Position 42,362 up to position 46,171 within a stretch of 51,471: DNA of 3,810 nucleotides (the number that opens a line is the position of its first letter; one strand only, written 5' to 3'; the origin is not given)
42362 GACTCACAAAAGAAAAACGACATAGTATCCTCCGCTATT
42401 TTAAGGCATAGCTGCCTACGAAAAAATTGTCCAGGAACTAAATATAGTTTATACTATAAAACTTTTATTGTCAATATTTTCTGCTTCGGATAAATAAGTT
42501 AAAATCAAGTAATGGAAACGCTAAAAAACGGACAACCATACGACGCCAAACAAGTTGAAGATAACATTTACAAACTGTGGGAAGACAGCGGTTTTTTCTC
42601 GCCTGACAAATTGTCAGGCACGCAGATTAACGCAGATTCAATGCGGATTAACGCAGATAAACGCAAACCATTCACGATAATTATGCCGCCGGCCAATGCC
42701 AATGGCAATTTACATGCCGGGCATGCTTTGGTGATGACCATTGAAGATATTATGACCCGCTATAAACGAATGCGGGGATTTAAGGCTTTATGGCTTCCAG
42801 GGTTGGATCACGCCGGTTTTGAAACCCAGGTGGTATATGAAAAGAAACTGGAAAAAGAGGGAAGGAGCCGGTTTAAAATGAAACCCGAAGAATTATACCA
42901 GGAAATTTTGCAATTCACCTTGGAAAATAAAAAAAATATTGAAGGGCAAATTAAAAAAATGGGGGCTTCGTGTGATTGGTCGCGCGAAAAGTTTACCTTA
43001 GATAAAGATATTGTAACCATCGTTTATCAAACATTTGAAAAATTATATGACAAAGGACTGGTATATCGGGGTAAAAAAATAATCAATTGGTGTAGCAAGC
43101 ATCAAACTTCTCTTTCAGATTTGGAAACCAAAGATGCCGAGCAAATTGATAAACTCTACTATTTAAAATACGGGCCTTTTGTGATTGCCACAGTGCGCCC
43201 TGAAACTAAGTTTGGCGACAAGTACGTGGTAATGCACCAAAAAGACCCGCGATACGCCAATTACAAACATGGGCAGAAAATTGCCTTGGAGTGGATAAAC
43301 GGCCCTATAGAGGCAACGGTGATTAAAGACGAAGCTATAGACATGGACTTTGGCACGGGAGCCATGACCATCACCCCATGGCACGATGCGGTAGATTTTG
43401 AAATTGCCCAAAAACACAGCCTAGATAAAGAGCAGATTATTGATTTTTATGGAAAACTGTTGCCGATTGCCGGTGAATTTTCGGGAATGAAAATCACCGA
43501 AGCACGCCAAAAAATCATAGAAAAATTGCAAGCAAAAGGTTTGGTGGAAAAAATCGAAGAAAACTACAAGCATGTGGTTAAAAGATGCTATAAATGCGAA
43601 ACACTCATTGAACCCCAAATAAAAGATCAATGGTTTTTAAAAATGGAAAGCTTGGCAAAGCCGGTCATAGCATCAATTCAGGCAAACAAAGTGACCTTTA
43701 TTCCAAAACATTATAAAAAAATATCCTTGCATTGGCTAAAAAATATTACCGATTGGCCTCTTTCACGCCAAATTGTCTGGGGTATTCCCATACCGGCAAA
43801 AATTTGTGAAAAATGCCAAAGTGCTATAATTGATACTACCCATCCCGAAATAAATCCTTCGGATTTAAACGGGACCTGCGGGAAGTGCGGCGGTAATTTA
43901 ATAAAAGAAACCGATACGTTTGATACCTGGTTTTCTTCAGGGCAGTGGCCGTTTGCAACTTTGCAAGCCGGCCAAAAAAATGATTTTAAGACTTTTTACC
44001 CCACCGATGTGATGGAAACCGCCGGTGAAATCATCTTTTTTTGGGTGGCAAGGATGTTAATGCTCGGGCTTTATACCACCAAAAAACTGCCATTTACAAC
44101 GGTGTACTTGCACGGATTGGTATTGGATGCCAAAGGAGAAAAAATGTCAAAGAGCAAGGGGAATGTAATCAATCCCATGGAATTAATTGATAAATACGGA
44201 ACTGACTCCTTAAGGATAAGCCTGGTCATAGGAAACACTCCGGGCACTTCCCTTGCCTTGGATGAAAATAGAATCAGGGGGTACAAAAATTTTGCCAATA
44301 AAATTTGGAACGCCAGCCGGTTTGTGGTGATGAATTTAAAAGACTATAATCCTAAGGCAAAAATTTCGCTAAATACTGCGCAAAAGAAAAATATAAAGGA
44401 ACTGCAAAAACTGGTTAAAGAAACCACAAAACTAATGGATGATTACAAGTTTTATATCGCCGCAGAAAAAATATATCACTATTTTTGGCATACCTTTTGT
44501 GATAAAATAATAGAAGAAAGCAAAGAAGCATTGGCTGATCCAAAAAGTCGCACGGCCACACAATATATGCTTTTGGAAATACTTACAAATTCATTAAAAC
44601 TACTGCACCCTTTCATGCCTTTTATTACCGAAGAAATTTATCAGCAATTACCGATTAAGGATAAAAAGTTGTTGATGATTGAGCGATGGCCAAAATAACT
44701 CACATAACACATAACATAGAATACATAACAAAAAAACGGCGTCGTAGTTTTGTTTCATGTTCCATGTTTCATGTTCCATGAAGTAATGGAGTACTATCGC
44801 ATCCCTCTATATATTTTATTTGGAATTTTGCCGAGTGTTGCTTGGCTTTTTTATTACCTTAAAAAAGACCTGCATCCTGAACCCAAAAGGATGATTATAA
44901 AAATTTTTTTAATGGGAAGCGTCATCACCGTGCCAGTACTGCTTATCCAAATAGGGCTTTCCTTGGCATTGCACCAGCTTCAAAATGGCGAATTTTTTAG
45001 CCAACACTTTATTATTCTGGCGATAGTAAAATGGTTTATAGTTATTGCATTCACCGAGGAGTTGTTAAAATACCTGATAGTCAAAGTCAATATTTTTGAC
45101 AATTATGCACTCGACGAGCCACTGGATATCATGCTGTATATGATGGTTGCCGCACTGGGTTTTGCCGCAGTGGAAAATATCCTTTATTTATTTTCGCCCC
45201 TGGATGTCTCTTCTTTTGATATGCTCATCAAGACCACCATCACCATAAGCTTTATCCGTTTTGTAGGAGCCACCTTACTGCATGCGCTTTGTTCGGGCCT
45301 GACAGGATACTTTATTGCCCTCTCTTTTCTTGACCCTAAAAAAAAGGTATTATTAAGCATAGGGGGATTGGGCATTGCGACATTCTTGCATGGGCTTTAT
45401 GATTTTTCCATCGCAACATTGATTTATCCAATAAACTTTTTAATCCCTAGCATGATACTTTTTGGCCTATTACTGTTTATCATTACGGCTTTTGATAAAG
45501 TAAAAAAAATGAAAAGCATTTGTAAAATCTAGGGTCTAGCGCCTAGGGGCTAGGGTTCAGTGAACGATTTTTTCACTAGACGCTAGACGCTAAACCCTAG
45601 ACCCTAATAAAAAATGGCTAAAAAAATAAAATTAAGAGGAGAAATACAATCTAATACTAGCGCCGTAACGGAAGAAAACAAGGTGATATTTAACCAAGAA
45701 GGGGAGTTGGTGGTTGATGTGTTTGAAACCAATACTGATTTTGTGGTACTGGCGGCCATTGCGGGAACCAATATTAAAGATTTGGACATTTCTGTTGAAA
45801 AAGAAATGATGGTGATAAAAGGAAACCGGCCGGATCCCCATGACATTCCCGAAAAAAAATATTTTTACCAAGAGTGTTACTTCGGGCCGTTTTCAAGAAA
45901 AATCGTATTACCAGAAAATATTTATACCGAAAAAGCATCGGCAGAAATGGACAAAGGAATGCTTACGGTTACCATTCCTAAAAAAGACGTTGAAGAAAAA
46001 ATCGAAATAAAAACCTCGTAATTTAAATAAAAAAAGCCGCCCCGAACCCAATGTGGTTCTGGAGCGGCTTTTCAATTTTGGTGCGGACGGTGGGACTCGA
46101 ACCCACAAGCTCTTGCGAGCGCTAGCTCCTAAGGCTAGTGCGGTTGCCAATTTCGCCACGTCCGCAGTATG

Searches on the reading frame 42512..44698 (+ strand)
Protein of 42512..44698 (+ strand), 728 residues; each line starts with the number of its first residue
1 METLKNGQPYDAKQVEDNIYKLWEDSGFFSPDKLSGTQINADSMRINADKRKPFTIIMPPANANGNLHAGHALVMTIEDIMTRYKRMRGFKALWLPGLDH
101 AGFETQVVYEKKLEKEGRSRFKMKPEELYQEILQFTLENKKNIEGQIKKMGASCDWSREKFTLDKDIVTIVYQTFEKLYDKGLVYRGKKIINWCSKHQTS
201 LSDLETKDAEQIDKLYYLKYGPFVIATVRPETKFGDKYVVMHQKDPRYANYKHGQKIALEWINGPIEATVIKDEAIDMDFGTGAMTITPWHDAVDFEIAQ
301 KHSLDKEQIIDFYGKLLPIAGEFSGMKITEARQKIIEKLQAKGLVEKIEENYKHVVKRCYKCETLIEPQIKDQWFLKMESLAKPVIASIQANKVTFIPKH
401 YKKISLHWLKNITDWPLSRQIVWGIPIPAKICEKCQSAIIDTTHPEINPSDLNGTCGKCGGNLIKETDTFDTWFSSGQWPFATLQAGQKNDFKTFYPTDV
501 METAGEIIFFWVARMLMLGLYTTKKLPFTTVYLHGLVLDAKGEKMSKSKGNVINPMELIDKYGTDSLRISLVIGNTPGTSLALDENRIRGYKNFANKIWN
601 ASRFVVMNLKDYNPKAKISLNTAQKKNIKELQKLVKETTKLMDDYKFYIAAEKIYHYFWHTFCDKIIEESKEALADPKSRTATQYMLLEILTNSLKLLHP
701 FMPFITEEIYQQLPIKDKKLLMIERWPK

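Call 52: list_cluster_members(proteins=[window:42512-44698:+, window:28304-31036:+, window:34209-36386:+, window:49467-49982:-, window:46703-47140:-, window:11741-13462:-])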
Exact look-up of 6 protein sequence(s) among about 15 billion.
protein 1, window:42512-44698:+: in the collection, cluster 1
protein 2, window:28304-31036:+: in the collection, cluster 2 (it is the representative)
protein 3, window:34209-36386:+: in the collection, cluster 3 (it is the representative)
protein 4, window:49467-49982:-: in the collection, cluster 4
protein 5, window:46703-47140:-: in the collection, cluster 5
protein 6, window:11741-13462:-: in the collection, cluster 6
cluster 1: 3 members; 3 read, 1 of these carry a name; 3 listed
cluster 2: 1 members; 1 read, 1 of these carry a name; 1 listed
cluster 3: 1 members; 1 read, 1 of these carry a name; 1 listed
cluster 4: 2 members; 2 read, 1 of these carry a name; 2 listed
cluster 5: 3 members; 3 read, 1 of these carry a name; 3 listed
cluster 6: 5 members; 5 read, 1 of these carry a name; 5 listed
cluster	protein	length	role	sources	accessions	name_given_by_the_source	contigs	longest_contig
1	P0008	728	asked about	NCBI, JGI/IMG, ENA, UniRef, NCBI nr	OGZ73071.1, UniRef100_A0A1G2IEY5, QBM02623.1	MAG: valine--tRNA ligase [Candidatus Staskawiczbacteria bacterium ... | Valine--tRNA ligase n=1 Tax=Candidatus Staskawiczbacteria bacterium ...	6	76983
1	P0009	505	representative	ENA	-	-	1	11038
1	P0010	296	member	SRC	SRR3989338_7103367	-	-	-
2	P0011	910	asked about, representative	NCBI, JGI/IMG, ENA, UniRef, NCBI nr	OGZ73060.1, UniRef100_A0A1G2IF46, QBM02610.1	MAG: ribonucleoside-diphosphate reductase subunit alpha [Candidatus Staskawiczbacteria ... | Ribonucleoside-diphosphate reductase n=1 Tax=Candidatus Staskawiczbacteria bacterium ...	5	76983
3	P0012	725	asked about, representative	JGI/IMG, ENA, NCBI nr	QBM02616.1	ATP-dependent DNA helicase RecG [uncultured archaeon]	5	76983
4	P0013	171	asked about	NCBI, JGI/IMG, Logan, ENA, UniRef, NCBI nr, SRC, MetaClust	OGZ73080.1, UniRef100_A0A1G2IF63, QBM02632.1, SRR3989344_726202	MAG: hypothetical protein A2908_02030 [Candidatus Staskawiczbacteria bacterium ... | EGF-like domain-containing protein n=1 Tax=Candidatus Staskawiczbacteria bacterium ... | status=active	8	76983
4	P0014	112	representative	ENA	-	-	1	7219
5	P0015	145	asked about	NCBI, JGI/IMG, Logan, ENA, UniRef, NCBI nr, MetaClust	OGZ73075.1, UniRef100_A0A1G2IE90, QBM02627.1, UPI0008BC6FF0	MAG: hypothetical protein A2908_02005 [Candidatus Staskawiczbacteria bacterium ... | Uncharacterized protein n=1 Tax=Candidatus Staskawiczbacteria bacterium ... | status=active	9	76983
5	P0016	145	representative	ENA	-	-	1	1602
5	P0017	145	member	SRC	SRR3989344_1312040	-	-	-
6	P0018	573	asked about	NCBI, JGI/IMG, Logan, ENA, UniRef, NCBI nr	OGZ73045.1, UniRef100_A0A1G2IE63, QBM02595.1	MAG: hypothetical protein A2908_01820 [Candidatus Staskawiczbacteria bacterium ... | AAA+ ATPase domain-containing protein n=1 Tax=Candidatus Staskawiczbacteria bacterium ...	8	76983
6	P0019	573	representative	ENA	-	-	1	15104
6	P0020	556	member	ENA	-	-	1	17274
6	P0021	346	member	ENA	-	-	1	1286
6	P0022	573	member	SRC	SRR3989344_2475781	-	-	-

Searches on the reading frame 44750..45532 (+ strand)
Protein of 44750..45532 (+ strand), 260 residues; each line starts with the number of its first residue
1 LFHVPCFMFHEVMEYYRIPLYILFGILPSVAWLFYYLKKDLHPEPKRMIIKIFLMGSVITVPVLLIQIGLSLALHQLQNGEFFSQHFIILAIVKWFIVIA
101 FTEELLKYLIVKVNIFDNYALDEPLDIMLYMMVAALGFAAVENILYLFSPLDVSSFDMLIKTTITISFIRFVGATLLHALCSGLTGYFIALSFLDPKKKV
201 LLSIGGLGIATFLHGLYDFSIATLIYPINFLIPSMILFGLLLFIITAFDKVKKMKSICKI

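Call 10: search_protein_families(library=pfam, proteins=[window:44750-45532:+], max_evalue=0.001)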
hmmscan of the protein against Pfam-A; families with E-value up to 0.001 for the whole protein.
window:44750-45532:+ (260 aa): 1 family
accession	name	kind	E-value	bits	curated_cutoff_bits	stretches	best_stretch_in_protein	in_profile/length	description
PF13367.11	PrsW-protease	-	4.3e-30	105.1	23.5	1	44-236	1-184/196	PrsW family intramembrane metalloprotease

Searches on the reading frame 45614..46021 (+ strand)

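Call 10: search_protein_families(library=pfam, proteins=[window:45614-46021:+], max_evalue=0.001)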
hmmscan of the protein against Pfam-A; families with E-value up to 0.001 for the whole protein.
window:45614-46021:+ (135 aa): 1 family
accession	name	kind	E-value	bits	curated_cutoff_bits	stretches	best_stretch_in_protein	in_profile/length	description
PF00011.27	HSP20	-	3e-18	66.2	20.8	1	37-129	3-93/102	Hsp20/alpha crystallin family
